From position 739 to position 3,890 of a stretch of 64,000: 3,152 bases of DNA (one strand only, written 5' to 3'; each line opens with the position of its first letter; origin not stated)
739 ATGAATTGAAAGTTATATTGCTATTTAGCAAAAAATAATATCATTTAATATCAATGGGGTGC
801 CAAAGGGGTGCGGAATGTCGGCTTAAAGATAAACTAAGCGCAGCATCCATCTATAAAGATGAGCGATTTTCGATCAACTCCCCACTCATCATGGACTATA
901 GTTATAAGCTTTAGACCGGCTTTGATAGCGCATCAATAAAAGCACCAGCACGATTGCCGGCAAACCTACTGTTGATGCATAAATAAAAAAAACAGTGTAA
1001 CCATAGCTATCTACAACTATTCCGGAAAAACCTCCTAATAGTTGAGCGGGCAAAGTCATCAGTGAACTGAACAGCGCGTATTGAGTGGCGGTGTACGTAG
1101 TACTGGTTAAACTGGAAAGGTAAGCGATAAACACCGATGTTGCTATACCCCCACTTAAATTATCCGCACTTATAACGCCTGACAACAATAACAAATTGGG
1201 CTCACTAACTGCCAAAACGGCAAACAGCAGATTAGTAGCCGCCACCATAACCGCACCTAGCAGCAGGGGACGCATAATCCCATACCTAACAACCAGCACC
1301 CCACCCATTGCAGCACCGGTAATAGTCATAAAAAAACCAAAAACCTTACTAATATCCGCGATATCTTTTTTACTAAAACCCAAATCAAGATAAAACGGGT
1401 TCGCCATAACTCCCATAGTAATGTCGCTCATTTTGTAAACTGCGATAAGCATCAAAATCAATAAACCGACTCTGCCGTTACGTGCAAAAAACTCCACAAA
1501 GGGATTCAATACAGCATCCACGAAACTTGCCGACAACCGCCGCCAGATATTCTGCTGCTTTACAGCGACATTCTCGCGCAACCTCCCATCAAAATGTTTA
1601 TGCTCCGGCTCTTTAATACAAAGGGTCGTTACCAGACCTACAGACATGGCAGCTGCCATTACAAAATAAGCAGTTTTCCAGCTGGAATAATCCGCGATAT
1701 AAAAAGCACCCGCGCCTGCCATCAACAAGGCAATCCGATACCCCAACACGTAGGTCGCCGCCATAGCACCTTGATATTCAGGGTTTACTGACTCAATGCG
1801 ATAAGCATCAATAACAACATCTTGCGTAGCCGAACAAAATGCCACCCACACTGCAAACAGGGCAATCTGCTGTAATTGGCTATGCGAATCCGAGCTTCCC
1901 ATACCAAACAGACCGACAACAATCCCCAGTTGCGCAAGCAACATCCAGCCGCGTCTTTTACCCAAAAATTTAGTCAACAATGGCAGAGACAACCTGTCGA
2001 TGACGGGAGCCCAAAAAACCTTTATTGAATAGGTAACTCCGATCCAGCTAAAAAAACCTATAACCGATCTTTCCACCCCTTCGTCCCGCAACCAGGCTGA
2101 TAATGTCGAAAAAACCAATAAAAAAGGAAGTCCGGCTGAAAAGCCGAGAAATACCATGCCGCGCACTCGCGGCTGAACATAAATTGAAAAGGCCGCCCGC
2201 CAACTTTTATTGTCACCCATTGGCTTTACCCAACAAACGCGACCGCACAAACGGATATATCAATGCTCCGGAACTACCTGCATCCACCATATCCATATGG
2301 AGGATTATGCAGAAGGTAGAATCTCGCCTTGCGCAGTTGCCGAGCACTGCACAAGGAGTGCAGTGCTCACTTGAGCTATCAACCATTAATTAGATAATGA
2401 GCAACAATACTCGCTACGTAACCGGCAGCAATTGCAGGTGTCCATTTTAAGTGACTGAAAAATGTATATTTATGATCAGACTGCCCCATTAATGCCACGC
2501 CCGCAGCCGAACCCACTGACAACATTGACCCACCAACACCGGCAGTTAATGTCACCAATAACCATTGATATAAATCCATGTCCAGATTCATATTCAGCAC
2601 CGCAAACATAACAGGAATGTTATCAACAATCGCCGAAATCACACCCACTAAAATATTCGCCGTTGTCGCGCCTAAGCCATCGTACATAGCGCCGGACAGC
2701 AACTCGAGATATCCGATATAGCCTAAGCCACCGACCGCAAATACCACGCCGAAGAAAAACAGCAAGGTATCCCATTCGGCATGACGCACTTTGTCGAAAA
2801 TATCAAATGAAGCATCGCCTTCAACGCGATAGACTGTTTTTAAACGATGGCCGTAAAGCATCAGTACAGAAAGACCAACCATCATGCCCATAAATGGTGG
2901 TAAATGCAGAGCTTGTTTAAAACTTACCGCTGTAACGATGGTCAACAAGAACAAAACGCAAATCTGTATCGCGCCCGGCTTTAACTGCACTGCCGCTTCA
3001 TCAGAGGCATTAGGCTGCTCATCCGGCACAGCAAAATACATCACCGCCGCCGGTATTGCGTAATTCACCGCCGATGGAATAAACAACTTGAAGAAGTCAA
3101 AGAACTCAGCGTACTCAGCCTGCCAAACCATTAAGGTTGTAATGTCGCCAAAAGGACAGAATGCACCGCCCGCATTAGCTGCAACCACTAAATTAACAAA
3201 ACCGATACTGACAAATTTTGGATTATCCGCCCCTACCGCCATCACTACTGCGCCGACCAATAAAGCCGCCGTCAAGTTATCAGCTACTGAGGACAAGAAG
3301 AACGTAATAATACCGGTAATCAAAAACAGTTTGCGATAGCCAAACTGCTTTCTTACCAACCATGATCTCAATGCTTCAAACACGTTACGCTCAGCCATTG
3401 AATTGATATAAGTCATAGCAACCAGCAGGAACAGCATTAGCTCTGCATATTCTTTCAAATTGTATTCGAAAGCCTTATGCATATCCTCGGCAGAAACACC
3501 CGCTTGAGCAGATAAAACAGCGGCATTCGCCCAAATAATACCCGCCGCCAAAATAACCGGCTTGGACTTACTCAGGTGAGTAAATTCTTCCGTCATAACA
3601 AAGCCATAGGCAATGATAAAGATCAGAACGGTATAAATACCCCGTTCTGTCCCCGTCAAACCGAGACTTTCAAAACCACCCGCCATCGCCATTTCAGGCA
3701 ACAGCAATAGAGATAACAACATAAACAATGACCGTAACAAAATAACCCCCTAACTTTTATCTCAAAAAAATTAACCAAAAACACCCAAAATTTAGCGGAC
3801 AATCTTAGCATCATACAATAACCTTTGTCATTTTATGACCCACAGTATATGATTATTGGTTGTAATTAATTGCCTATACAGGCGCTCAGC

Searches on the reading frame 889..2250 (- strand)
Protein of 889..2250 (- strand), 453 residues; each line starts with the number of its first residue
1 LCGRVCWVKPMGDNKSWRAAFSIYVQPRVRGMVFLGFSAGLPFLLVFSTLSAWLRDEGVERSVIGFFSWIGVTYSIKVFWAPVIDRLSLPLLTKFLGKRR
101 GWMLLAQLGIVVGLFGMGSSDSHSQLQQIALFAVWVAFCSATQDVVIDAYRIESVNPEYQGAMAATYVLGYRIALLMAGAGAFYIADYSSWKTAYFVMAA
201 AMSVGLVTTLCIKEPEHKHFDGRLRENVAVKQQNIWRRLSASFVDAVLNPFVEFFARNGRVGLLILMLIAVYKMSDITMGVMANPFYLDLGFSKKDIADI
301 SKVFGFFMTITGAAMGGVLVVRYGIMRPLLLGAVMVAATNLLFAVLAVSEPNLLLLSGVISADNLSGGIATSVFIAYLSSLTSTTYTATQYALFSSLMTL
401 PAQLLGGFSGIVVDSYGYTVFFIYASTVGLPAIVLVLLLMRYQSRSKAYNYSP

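Call 122: search_protein_families(library=pfam, max_evalue=0.00001, proteins=[window:889-2250:-])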
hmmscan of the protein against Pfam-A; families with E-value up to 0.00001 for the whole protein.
window:889-2250:- (453 aa): 2 families
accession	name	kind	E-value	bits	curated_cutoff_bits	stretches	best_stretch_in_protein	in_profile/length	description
PF07690.21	MFS_1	-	9e-23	81.2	33.4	2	33-400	2-341/347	Major Facilitator Superfamily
PF13000.13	Acatn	-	3.7e-07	29.5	23.7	0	32-123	5-94/546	Acetyl-coenzyme A transporter 1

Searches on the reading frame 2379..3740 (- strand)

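Call 122: search_protein_families(library=pfam, max_evalue=0.00001, proteins=[window:2379-3740:-])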
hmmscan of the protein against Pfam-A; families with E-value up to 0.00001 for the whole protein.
window:2379-3740:- (453 aa): 1 family
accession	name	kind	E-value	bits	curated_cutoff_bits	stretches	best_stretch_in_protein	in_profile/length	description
PF03600.22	CitMHS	-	1.4e-32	113.6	31.9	1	87-401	42-336/336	Citrate transporter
